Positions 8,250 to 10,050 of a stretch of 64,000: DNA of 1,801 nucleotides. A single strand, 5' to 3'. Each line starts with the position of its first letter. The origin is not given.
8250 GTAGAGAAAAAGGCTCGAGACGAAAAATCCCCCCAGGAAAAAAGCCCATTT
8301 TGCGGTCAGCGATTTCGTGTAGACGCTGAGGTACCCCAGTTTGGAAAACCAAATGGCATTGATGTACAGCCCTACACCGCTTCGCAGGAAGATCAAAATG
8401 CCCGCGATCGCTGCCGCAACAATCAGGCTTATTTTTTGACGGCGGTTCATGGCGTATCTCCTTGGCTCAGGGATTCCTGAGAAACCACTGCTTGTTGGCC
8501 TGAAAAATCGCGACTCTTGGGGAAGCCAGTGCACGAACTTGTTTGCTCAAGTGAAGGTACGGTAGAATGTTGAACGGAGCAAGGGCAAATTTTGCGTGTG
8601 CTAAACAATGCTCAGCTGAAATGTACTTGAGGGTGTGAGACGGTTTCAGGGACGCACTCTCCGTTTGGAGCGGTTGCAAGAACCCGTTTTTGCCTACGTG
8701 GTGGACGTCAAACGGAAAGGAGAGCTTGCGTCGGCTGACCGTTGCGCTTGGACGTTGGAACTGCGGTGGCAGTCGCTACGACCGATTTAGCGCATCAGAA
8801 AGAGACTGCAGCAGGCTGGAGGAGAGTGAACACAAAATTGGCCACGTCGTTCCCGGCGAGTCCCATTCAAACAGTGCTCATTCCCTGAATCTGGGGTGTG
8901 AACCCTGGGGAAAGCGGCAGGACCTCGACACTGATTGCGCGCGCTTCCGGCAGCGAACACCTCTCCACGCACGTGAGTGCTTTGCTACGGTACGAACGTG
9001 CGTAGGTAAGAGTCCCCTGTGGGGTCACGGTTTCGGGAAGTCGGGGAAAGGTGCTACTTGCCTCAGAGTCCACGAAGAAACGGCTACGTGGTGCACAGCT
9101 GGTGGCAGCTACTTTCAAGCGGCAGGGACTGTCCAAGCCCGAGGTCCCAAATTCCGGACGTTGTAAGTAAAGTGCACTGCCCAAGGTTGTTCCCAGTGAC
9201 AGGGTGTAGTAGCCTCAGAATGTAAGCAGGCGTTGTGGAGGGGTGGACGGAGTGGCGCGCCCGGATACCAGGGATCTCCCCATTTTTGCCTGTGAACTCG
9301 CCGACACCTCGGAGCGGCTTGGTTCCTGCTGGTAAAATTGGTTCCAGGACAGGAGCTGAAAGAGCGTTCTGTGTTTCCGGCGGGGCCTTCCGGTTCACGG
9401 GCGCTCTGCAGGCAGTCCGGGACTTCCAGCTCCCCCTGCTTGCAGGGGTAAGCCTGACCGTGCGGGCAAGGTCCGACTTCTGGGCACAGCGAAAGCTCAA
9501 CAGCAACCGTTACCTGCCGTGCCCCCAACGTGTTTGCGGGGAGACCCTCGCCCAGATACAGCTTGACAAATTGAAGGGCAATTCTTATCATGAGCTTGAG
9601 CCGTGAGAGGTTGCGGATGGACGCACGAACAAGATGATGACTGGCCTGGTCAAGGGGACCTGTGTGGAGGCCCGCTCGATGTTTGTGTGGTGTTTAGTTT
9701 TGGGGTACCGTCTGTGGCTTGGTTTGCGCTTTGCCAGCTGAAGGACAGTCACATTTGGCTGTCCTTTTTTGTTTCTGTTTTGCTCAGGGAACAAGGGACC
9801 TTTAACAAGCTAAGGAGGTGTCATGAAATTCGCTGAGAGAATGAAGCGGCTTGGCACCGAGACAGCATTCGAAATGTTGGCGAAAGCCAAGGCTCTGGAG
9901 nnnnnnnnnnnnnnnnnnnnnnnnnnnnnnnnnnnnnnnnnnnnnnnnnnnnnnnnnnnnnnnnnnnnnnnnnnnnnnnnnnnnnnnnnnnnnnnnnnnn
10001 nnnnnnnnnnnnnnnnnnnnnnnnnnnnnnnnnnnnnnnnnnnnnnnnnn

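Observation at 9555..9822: Consensus sigma70-type promoter driving a roughly 180-nt terminated leader or sRNA upstream of the aminotransferase-gcvT operon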

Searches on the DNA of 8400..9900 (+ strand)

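Call 4: search_rna_families(source=window, start=9100, end=9900, threshold=evalue, max_evalue=10, show_alignments=3)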
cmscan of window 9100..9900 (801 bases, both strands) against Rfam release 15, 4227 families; matches with E-value up to 10: 5.
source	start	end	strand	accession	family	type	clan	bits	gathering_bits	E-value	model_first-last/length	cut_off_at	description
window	9741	9805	-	RF02236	asX2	Gene; sRNA;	-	18.4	70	0.59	1-87/87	no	Xanthomonas sRNA asX2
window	9720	9773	+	RF02056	STnc390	Gene; sRNA;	-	18.3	50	0.43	1-60/60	no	Salmonella sRNA STnc390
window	9405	9445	+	RF03340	mir-6511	Gene; miRNA;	-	18.1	87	3.8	1-67/67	no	mir-6511 microRNA precursor family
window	9501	9624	+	RF02212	ZFAT-AS1_2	Gene; lncRNA;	-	14.4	70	5.9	1-205/205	no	ZFAT antisense RNA 1 conserved region 2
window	9691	9759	+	RF00653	mir-22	Gene; miRNA;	-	13.6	48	6.6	1-84/84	no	mir-22 microRNA precursor family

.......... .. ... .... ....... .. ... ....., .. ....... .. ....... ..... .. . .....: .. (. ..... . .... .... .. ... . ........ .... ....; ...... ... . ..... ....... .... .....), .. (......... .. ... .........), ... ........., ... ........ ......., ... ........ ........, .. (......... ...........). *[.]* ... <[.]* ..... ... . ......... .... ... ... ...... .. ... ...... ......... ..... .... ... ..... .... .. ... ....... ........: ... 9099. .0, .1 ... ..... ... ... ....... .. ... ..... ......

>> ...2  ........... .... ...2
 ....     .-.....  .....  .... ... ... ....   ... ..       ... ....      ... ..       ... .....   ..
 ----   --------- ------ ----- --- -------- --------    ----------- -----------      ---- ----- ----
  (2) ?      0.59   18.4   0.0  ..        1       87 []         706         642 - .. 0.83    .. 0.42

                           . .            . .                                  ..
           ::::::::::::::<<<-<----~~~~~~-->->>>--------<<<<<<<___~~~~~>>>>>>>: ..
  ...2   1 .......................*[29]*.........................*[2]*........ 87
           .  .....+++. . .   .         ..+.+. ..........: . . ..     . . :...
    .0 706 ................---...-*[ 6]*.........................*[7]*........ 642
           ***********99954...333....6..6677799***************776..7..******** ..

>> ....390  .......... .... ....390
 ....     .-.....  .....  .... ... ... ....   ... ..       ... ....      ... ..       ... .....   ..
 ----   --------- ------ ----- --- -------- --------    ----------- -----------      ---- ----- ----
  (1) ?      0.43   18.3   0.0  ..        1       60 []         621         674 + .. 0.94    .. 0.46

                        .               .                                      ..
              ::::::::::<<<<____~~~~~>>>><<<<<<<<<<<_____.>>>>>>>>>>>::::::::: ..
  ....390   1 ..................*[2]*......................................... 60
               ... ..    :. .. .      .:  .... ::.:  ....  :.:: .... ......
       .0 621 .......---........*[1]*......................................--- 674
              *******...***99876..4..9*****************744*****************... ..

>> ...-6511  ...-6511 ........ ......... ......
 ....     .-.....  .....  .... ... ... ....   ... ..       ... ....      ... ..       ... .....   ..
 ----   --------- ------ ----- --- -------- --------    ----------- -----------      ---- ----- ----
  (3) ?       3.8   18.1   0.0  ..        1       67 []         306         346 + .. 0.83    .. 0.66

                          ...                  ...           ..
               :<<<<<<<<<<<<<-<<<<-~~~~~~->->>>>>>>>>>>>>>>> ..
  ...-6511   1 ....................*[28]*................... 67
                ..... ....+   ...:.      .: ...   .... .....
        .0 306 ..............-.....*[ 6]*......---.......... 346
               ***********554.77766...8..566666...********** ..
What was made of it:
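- On Glycine riboswitch (RF00504) or any Rfam riboswitch: Region 9100-9900 at E <= 10 gave only asX2, STnc390 and miRNA hits at E 0.4-6.6, aligned to the terminator hairpin (call 4).
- Only chance-level hits to terminator-like sRNAs appear at E <= 10 (call 4).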

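Call 47: search_rna_families(source=window, start=8400, end=9600, threshold=evalue, max_evalue=1)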
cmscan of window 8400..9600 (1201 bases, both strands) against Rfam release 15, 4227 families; matches with E-value up to 1: 0.
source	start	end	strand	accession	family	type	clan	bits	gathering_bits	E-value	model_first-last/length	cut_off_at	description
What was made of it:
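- Tried and rejected: Permissive scans of 9100-9900 and 8400-9600 gave only chance-level hits on the terminator, or nothing (calls 4, 47).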

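Call 51: search_dna_similar(query=window:8600-9600:+, collection=plasmids, mode=distant, max_rows=5)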
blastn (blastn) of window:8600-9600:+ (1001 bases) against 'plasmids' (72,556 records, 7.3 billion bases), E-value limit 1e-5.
No match.

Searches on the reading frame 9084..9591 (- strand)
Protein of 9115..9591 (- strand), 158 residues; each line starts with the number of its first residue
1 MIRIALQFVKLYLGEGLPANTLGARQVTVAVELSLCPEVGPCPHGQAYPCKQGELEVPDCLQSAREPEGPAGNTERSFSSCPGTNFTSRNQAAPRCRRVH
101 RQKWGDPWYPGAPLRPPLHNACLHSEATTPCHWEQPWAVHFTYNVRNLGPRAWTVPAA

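Call 7: search_protein_families(library=pfam, proteins=[window:9115-9591:-, window:9084-9506:-], max_evalue=0.01)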
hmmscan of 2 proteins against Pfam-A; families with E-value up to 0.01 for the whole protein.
window:9115-9591:- (158 aa): 0 families

window:9084-9506:- (140 aa): 0 families
